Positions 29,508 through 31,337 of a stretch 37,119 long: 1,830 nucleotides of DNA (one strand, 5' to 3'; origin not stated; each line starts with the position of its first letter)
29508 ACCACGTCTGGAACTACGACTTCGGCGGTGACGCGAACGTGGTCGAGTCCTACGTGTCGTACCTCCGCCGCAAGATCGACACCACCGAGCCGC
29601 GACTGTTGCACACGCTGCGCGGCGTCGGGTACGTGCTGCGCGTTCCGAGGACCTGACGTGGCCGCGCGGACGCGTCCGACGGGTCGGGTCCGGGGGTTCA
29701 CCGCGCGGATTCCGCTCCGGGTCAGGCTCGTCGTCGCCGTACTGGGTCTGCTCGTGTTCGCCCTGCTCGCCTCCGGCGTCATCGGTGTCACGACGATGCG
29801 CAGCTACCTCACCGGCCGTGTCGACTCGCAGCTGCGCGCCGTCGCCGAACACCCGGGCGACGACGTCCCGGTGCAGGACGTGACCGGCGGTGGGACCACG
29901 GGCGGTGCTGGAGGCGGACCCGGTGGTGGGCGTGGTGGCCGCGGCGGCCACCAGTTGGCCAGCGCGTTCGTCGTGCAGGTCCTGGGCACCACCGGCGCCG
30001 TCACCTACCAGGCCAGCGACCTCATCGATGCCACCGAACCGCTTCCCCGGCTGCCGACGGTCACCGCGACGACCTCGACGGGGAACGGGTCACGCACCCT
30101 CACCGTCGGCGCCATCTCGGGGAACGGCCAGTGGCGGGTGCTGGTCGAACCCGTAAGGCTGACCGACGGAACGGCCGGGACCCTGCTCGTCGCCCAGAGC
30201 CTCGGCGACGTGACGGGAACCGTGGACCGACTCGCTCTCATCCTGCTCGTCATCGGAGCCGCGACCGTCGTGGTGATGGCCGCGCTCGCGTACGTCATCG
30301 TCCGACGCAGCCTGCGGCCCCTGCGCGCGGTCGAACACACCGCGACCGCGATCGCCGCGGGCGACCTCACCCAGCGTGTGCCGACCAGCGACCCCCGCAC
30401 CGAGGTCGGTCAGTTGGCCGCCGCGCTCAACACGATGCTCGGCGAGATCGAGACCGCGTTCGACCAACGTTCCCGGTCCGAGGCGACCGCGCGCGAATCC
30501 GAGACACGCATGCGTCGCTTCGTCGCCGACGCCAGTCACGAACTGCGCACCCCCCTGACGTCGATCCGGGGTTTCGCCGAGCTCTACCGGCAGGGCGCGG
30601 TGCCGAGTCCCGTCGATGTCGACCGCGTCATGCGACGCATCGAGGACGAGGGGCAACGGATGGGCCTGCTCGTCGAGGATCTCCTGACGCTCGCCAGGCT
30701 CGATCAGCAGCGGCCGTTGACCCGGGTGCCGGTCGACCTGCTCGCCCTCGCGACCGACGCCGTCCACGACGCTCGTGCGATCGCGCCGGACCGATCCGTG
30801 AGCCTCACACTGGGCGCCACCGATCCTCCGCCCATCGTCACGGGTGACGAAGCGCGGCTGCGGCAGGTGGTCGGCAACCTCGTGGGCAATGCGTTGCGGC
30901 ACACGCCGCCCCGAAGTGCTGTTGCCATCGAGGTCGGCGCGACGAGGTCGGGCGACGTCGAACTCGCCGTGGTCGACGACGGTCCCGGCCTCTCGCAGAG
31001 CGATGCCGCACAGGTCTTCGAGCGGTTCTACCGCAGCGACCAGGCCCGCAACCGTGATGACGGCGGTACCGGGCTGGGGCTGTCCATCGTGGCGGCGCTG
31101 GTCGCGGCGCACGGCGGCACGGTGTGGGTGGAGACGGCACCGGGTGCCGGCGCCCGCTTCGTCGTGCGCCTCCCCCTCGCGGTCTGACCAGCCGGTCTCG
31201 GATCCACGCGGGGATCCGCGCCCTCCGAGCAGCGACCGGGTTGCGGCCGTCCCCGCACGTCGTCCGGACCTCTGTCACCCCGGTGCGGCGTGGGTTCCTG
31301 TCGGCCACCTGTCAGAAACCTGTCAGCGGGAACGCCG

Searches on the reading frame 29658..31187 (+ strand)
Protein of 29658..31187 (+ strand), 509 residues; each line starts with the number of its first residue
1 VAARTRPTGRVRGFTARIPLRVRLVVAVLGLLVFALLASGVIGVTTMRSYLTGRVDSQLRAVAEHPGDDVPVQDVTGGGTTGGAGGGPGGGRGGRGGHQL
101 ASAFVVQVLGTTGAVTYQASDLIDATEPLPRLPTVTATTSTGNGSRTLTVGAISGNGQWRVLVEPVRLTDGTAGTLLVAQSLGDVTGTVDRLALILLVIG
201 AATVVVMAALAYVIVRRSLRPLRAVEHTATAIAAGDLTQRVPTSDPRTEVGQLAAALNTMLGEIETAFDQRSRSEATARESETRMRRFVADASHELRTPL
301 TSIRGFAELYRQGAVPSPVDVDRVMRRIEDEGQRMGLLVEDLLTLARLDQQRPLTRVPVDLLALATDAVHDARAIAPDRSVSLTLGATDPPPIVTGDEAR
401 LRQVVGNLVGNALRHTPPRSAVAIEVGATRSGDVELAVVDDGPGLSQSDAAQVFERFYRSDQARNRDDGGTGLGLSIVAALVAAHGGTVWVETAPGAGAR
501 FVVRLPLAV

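Call 12: search_protein_families(library=pfam, proteins=[window:29658-31187:+])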
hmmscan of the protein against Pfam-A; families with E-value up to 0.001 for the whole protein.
window:29658-31187:+ (509 aa): 3 families
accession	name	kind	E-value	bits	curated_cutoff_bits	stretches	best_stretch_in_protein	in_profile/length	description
PF02518.31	HATPase_c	-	1.7e-31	109.4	26.4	1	396-508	1-110/111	Histidine kinase-, DNA gyrase B-, and HSP90-like ATPase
PF00512.31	HisKA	-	6.2e-20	71.5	26.9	1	285-350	2-65/66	His Kinase A (phospho-acceptor) domain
PF00672.30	HAMP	-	2.3e-15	57.1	25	1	214-265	2-52/53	HAMP domain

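Call 15: find_homologous_proteins(query=window:29658-31187:+, max_evalue=1e-30)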
Query window:29658-31187:+ (509 aa): 7997 proteins with E <= 1e-30 among 8000 candidates; the best 120 are listed.
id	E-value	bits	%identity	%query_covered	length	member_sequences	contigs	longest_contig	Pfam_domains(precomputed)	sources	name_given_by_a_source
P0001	0.0e+0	1064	100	100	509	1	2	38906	PF00672.31,PF02518.32,PF00512.32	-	-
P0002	7.2e-193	660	63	99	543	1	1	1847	PF00672.31,PF02518.32,PF00512.32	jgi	jgi:two-component system, OmpR family, sensor kinase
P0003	6.5e-191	654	63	96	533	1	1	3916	PF00672.31,PF02518.32,PF00512.32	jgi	jgi:two-component system, OmpR family, sensor kinase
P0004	1.4e-190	652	64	99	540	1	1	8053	PF00672.31,PF13581.13,PF02518.32,PF00512.32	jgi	jgi:two-component system OmpR family sensor kinase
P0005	1.3e-189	649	64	99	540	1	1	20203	PF00672.31,PF26769.1,PF02518.32,PF00512.32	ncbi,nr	ncbi:MAG: tcrY [Pseudonocardiales bacterium]|nr:tcrY [Pseudonocardiales bacterium]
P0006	1.6e-188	646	63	97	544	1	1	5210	PF00672.31,PF02518.32,PF00512.32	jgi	jgi:two-component system OmpR family sensor kinase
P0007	3.3e-185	635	63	100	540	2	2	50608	PF00672.31,PF13581.13,PF02518.32,PF00512.32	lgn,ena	-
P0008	6.6e-182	624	61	98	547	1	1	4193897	PF00672.31,PF26769.1,PF02518.32,PF00512.32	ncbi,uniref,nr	ncbi:HAMP domain-containing histidine kinase [Jatrophihabitans telluris]|uniref:histidine kinase n=1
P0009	9.8e-182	623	61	100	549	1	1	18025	PF00672.31,PF02518.32,PF00512.32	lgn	-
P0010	9.9e-180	617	62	97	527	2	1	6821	PF00672.31,PF26769.1,PF02518.32,PF00512.32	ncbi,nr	ncbi:MAG: tcrY [Pseudonocardiales bacterium]|nr:tcrY [Pseudonocardiales bacterium]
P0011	1.7e-178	613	62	96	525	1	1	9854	PF00672.31,PF13581.13,PF02518.32,PF00512.32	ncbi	ncbi:MAG: ATP-binding protein [Pseudonocardiales bacterium]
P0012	1.2e-175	603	61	98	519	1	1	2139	PF00672.31,PF02518.32,PF00512.32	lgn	-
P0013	1.6e-175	603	61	100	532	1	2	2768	PF00672.31,PF02518.32,PF00512.32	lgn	-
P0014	2.2e-175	602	61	97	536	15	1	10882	PF00672.31,PF02518.32,PF00512.32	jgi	jgi:two-component system, OmpR family, sensor kinase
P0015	9.1e-174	597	60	98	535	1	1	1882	PF00672.31,PF02518.32,PF00512.32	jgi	jgi:two-component system, OmpR family, sensor kinase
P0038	1.5e-166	573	61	91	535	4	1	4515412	PF00672.31,PF02518.32,PF00512.32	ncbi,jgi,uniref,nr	ncbi:HAMP domain-containing histidine kinase [Jatrophihabitans cynanchi]|jgi:two-component system Om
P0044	6.4e-165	568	59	98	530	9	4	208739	PF00672.31,PF26769.1,PF02518.32,PF00512.32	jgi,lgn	jgi:two-component system OmpR family sensor kinase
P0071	6.1e-160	551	58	99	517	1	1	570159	PF00672.31,PF26769.1,PF13581.13,PF02518.32,PF00512.32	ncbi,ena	-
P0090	1.4e-157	544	59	96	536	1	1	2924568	PF00672.31,PF02518.32,PF00512.32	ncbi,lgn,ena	-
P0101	1.7e-155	537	56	93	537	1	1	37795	PF00672.31,PF02518.32,PF00512.32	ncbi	ncbi:MAG: HAMP domain-containing sensor histidine kinase [Nakamurella sp.]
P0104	1.2e-153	531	58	98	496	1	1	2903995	PF00672.31,PF02518.32,PF00512.32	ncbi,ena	-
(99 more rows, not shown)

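Call 17: find_related_loci(query=A1, collection=genome_contigs, flank=7000)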
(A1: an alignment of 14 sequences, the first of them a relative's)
Query A1 (509 aa) in genome_contigs; peptide patterns used: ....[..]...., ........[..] (x = any residue, [..] = any of these).
600 stretches matched a pattern (row limit reached: there are more); 597 encode a relative of the query (tblastn E <= 1e-3); the best 80 are kept; 80 distinct loci.
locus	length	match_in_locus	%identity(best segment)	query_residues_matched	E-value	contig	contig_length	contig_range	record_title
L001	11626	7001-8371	54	39-508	5e-122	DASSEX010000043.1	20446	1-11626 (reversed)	MAG TPA_asm: Mycobacteriales bacterium isolate SMAG_U989 k141_932203, whole genome shotgun sequence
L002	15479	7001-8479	51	12-508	6e-120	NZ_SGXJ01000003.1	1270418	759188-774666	Kribbella sp. VKM Ac-2569 Ga0310567_103, whole genome shotgun sequence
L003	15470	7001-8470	50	12-507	3e-117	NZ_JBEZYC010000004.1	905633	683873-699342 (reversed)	Kribbella sp. NPDC026611 NPDC026611_122_B11.ctg-0004, whole genome shotgun sequence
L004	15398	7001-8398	52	16-508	1e-114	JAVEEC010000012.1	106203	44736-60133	MAG: Frankiaceae bacterium isolate BP_191 scaffold_3091843, whole genome shotgun sequence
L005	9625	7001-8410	50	14-507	1e-114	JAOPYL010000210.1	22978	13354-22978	MAG: Actinoallomurus sp. isolate RYN_226 scaffold_761384, whole genome shotgun sequence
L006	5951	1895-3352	50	11-508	9e-114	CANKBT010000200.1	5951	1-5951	MAG: Frankiaceae bacterium isolate RH-23may17-905 genome assembly, contig: RH-23may17-C114624, whole genome shotgun sequ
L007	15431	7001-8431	45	1-506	5e-111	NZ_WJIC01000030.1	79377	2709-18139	Nocardia sp. SYP-A9097 NODE_30, whole genome shotgun sequence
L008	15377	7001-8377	50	18-506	5e-111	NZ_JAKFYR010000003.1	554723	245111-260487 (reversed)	Rhodococcus sp. CH91 Scaffold3, whole genome shotgun sequence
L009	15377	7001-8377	49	18-506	6e-107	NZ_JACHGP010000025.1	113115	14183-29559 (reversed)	Mycobacterium sp. AZCC_0083 Ga0417319_25, whole genome shotgun sequence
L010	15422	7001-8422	46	13-506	2e-105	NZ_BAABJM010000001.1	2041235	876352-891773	Nocardia callitridis strain JCM 18298 sequence01, whole genome shotgun sequence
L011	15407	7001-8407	45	10-506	8e-105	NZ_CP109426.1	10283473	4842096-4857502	Nocardia sp. NBC_01499 chromosome, complete genome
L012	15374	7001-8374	47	18-506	6e-104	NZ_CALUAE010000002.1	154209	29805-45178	MAG: Mycolicibacterium bacteremicum isolate MvgFDqQOtF_bin.11.MAG NODE_7_length_154209_cov_8.655611, whole genome shotgu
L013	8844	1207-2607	48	11-503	9e-104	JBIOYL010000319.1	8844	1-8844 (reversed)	MAG: Actinomycetes bacterium isolate MAG031 k127_4869201, whole genome shotgun sequence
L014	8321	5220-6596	49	17-506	1e-103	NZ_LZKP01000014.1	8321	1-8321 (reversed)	Mycobacterium sp. E740 contig_110, whole genome shotgun sequence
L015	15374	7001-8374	48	18-506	4e-102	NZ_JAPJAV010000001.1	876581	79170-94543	Mycobacterium sp. 663a-19 663a-19_1, whole genome shotgun sequence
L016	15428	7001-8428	46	4-506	6e-101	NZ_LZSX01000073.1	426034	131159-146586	Mycobacterium colombiense strain 852002-51834_SCH5396731 contig_65, whole genome shotgun sequence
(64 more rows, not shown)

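Call 18: find_encoding_contigs(protein=P0008, flank=6000, max_places=2)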
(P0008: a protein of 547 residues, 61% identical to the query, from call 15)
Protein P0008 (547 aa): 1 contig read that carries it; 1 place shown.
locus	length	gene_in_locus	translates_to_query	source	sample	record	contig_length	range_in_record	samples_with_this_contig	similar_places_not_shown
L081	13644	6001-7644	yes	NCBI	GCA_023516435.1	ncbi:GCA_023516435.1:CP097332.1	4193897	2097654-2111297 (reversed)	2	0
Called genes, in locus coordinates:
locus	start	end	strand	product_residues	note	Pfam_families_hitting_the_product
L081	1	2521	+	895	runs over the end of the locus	PF02687:FtsX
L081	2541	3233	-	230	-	PF00072:Response_reg, PF00486:Trans_reg_C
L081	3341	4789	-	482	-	PF01794:Ferric_reduct, PF00175:NAD_binding_1 (weak)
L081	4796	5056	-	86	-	-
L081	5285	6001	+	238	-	PF00072:Response_reg, PF00486:Trans_reg_C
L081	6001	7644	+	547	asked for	PF00672:HAMP, PF26769:HAMP_PhoQ (weak), PF00512:HisKA, PF02518:HATPase_c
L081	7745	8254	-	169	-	-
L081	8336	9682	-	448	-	PF00672:HAMP, PF00512:HisKA, PF02518:HATPase_c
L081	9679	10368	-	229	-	PF00072:Response_reg, PF21695:GlnR_1st (weak), PF00486:Trans_reg_C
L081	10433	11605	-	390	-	PF03706:LPG_synthase_TM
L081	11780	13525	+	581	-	PF13424:TPR_12 (faint), PF00515:TPR_1 (faint), PF07719:TPR_2 (faint), PF00990:GGDEF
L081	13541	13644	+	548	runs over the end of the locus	PF00563:EAL, PF00989:PAS (weak), PF08448:PAS_4 (weak), PF13426:PAS_9 (weak), PF00989:PAS, PF13188:PAS_8, PF13426:PAS_9, PF08447:PAS_3, +1 more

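Call 19: find_encoding_contigs(protein=P0038, flank=6000, max_places=2)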
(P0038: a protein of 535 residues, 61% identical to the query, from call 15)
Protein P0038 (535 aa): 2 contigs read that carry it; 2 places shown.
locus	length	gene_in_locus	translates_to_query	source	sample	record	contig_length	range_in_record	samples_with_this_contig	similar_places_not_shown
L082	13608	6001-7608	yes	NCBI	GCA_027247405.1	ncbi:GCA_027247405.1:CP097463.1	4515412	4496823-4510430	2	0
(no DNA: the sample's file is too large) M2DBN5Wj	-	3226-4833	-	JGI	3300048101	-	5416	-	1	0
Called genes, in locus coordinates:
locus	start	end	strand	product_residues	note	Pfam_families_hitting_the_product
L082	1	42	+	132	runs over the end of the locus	PF01242:PTPS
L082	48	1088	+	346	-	PF20706:GT4-conflict, PF00534:Glycos_transf_1, PF13692:Glyco_trans_1_4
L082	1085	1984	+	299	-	-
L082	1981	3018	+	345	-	PF03706:LPG_synthase_TM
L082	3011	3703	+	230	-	PF01872:RibD_C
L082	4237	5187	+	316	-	PF00389:2-Hacid_dh, PF02826:2-Hacid_dh_C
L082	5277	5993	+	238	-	PF00072:Response_reg, PF00486:Trans_reg_C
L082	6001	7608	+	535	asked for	PF00672:HAMP, PF00512:HisKA, PF02518:HATPase_c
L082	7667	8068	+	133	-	-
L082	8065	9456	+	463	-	PF01794:Ferric_reduct, PF00175:NAD_binding_1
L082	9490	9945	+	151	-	PF04205:FMN_bind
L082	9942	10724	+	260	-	PF02424:ApbE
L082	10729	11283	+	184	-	PF04343:DUF488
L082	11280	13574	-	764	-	PF00933:Glyco_hydro_3, PF01915:Glyco_hydro_3_C, PF14310:Fn3-like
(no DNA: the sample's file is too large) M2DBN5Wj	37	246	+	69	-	-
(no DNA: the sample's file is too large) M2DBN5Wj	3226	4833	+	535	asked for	PF00672:HAMP, PF00512:HisKA, PF02518:HATPase_c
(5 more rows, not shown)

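Call 20: find_encoding_contigs(protein=P0007, flank=6000, max_places=2)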
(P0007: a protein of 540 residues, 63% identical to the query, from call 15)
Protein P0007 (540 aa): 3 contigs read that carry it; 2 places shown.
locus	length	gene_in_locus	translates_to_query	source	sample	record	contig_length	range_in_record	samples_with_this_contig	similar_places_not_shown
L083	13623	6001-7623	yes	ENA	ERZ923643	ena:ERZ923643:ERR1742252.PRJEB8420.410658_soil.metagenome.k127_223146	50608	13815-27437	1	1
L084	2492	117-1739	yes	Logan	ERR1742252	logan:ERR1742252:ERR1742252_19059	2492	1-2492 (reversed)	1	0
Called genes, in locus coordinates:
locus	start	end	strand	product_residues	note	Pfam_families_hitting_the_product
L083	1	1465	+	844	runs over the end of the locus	PF04107:GCS2, PF04174:CP_ATPgrasp_1, PF14403:CP_ATPgrasp_2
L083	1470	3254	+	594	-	PF13522:GATase_6, PF13537:GATase_7, PF00733:Asn_synthase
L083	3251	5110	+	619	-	PF26549:Tricorn_N (faint), PF00326:Peptidase_S9, PF02129:Peptidase_S15 (faint), PF07859:Abhydrolase_3 (weak)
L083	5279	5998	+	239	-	PF00072:Response_reg, PF00486:Trans_reg_C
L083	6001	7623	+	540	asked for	PF00672:HAMP, PF00512:HisKA, PF13581:HATPase_c_2 (faint), PF02518:HATPase_c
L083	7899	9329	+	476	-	PF01794:Ferric_reduct, PF00175:NAD_binding_1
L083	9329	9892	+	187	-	PF04205:FMN_bind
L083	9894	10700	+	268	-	PF02424:ApbE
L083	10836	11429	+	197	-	PF13302:Acetyltransf_3, PF13420:Acetyltransf_4 (weak), PF00583:Acetyltransf_1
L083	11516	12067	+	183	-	PF13671:AAA_33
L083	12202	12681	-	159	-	PF03018:Dirigent (weak), PF06351:Allene_ox_cyc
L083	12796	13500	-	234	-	PF00106:adh_short, PF01370:Epimerase, PF08659:KR (weak), PF13460:NAD_binding_10 (weak), PF13561:adh_short_C2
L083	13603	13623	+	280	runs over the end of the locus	PF13560:HTH_31, PF01381:HTH_3, PF17765:MLTR_LBD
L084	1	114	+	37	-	?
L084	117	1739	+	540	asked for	PF00672:HAMP, PF00512:HisKA, PF13581:HATPase_c_2 (faint), PF02518:HATPase_c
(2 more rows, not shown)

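Call 32: find_encoding_contigs(protein=P0005, flank=6000, max_places=2)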
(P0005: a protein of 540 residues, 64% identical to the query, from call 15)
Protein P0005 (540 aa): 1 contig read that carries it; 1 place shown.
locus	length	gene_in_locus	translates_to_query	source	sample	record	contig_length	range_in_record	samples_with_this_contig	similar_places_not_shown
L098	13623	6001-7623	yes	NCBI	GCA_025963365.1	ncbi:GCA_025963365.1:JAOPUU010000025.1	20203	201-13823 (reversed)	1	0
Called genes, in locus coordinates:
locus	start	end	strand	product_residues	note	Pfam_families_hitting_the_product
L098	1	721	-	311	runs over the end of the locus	PF00941:FAD_binding_5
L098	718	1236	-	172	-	PF00111:Fer2, PF13085:Fer2_3 (weak), PF01799:Fer2_2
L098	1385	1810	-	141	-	PF01451:LMWPc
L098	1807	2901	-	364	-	PF01758:SBF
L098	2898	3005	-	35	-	-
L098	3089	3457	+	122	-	PF12840:HTH_20, PF01022:HTH_5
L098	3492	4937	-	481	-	PF01794:Ferric_reduct, PF00175:NAD_binding_1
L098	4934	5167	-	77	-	-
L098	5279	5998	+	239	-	PF00072:Response_reg, PF00486:Trans_reg_C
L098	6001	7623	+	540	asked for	PF00672:HAMP, PF26769:HAMP_PhoQ (weak), PF00512:HisKA, PF02518:HATPase_c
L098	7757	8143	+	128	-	-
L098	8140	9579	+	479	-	PF01794:Ferric_reduct, PF08022:FAD_binding_8 (faint), PF00175:NAD_binding_1 (weak)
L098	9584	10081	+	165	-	-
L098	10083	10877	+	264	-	PF02424:ApbE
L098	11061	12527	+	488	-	PF00150:Cellulase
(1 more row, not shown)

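Call 33: find_encoding_contigs(protein=P0044, flank=6000, max_places=2)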
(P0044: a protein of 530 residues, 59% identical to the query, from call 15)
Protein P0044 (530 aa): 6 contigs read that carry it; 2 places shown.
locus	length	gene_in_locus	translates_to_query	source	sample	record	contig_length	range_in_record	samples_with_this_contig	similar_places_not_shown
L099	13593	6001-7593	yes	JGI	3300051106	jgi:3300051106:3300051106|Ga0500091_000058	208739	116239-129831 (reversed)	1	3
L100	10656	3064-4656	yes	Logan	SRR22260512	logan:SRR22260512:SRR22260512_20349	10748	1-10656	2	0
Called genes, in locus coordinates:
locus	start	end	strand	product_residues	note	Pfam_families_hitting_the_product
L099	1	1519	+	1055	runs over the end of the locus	PF03422:CBM_6, PF16990:CBM_35 (weak), PF18099:CBM_35_2 (faint), PF05345:He_PIG, PF22815:CatAgl_D1, PF12708:Pect-lyase_RHGA_epim, PF22816:CatAgl_D2, PF13229:Beta_helix (faint)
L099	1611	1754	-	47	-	-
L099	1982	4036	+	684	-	PF22815:CatAgl_D1, PF12708:Pect-lyase_RHGA_epim, PF22816:CatAgl_D2, PF05048:NosD (weak), PF13229:Beta_helix (weak)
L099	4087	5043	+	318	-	PF21686:LigD_Prim-Pol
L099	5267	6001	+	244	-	PF00072:Response_reg, PF00486:Trans_reg_C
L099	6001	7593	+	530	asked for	PF00672:HAMP, PF26769:HAMP_PhoQ (weak), PF00512:HisKA, PF02518:HATPase_c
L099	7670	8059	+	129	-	-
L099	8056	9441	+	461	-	PF01794:Ferric_reduct, PF00175:NAD_binding_1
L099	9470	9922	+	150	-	PF04205:FMN_bind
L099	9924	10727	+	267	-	PF02424:ApbE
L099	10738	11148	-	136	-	PF09996:DUF2237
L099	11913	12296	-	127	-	PF13160:DUF3995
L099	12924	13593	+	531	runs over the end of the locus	PF09286:Pro-kuma_activ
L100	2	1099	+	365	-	?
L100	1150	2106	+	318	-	PF21686:LigD_Prim-Pol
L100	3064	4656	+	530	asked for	PF00672:HAMP, PF26769:HAMP_PhoQ (weak), PF00512:HisKA, PF02518:HATPase_c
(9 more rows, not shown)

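Call 34: find_encoding_contigs(protein=P0071, flank=6000, max_places=1)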
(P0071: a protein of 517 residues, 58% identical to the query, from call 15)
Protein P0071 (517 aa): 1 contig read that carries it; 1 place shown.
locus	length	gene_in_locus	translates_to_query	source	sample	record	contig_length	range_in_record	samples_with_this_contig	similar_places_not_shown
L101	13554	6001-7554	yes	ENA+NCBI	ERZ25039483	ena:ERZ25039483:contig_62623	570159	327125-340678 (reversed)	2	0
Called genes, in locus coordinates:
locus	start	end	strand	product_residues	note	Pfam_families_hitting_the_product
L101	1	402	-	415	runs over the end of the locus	PF00872:Transposase_mut, PF10551:MULE (weak)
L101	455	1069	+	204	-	PF16111:DUF4829 (weak)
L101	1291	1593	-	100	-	PF00589:Phage_integrase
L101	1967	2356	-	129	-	PF13581:HATPase_c_2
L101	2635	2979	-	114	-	PF01427:Peptidase_M15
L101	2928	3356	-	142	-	-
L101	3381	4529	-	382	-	PF00089:Trypsin, PF13365:Trypsin_2, PF00595:PDZ (faint), PF13180:PDZ_2, PF17820:PDZ_6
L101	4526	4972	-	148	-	-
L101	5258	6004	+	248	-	PF00072:Response_reg, PF00486:Trans_reg_C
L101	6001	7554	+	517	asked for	PF00672:HAMP, PF26769:HAMP_PhoQ (weak), PF00512:HisKA, PF02518:HATPase_c, PF13581:HATPase_c_2 (faint)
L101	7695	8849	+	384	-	PF00535:Glycos_transf_2, PF04138:GtrA_DPMS_TM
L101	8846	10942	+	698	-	PF02366:PMT (weak), PF13231:PMT_2, PF24878:YkcB_C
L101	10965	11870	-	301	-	PF14378:PAP2_3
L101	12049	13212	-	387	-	PF01594:AI-2E_transport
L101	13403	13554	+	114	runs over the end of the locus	-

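Call 35: find_encoding_contigs(protein=P0090, flank=6000, max_places=1)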
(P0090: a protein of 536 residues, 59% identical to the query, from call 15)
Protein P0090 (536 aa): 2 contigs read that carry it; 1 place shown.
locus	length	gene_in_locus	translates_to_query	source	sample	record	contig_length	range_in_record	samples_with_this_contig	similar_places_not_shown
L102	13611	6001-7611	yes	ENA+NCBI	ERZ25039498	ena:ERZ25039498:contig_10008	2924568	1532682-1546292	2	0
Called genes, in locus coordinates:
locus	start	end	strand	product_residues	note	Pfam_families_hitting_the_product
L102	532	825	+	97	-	-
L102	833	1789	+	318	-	PF00005:ABC_tran, PF13304:AAA_21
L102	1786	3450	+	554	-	PF12679:ABC2_membrane_2, PF12730:ABC2_membrane_4, PF10920:DUF2705 (weak), PF13346:ABC2_membrane_5 (weak), PF12679:ABC2_membrane_2, PF12698:ABC2_membrane_3 (weak), PF12730:ABC2_membrane_4 (weak)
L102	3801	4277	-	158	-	PF10604:Polyketide_cyc2, PF08327:AHSA1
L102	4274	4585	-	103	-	PF12840:HTH_20 (weak), PF01022:HTH_5, PF04545:Sigma70_r4 (weak), PF08279:HTH_11 (faint)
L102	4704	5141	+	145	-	-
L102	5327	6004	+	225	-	PF00072:Response_reg, PF00486:Trans_reg_C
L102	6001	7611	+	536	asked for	PF00672:HAMP, PF00512:HisKA, PF02518:HATPase_c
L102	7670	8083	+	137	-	-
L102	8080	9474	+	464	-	PF01794:Ferric_reduct, PF00175:NAD_binding_1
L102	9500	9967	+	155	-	PF04205:FMN_bind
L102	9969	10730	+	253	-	PF02424:ApbE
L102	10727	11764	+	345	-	PF03706:LPG_synthase_TM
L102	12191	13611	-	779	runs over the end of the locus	PF15902:Sortilin-Vps10 (faint), PF13088:BNR_2 (faint), PF02012:BNR (faint)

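Call 36: find_encoding_contigs(protein=P0104, flank=6000, max_places=1)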
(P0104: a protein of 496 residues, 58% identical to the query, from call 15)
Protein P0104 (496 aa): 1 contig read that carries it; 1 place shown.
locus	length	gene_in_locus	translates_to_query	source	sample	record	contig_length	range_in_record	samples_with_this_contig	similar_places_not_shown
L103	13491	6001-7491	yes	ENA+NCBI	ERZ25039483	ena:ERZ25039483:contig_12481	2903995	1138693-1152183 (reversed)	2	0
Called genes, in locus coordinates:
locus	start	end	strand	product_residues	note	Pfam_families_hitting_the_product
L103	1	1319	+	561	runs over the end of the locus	PF00753:Lactamase_B, PF12706:Lactamase_B_2, PF22505:RNase_J_b_CASP, PF07521:RMMBL, PF17770:RNase_J_C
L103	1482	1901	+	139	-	PF00376:MerR, PF13411:MerR_1, PF09278:MerR-DNA-bind (weak)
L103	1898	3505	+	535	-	PF00009:GTP_EFTU, PF01926:MMR_HSR1, PF22042:EF-G_D2, PF03144:GTP_EFTU_D2 (faint), PF16658:RF3_C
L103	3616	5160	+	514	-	PF00916:Sulfate_transp, PF01740:STAS, PF13466:STAS_2 (weak)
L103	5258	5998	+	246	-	PF00072:Response_reg, PF00486:Trans_reg_C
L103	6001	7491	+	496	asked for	PF00672:HAMP, PF00512:HisKA, PF02518:HATPase_c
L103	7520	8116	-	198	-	PF18914:DUF5666 (weak)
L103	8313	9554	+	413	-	PF00535:Glycos_transf_2, PF04138:GtrA_DPMS_TM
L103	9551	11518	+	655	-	PF13231:PMT_2, PF24878:YkcB_C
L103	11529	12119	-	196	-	PF01738:DLH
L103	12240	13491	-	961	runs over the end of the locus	-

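Call 37: find_encoding_contigs(protein=P0101, flank=6000, max_places=1)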
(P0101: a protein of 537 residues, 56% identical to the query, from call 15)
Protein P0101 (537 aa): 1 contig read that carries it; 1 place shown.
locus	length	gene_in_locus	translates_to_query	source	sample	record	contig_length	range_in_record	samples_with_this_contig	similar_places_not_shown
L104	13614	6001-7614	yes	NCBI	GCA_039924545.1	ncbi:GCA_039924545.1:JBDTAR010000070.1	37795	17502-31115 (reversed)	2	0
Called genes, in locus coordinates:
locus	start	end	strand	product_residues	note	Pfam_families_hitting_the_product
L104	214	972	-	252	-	PF01255:Prenyltransf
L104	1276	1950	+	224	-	PF03006:HlyIII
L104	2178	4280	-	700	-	PF03190:Thioredox_DsbH, PF13899:Thioredoxin_7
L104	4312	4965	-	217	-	PF00300:His_Phos_1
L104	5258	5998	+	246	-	PF00072:Response_reg, PF00486:Trans_reg_C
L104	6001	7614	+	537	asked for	PF00672:HAMP, PF00512:HisKA, PF02518:HATPase_c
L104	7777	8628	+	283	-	PF01292:Ni_hydr_CYTB (weak)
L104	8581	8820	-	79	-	-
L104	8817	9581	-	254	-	PF16955:OFeT_1 (faint)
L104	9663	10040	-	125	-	-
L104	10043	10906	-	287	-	PF02585:PIG-L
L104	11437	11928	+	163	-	PF03449:GreA_GreB_N, PF01272:GreA_GreB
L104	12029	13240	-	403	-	PF00291:PALP, PF01842:ACT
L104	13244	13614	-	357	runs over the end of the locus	PF00480:ROK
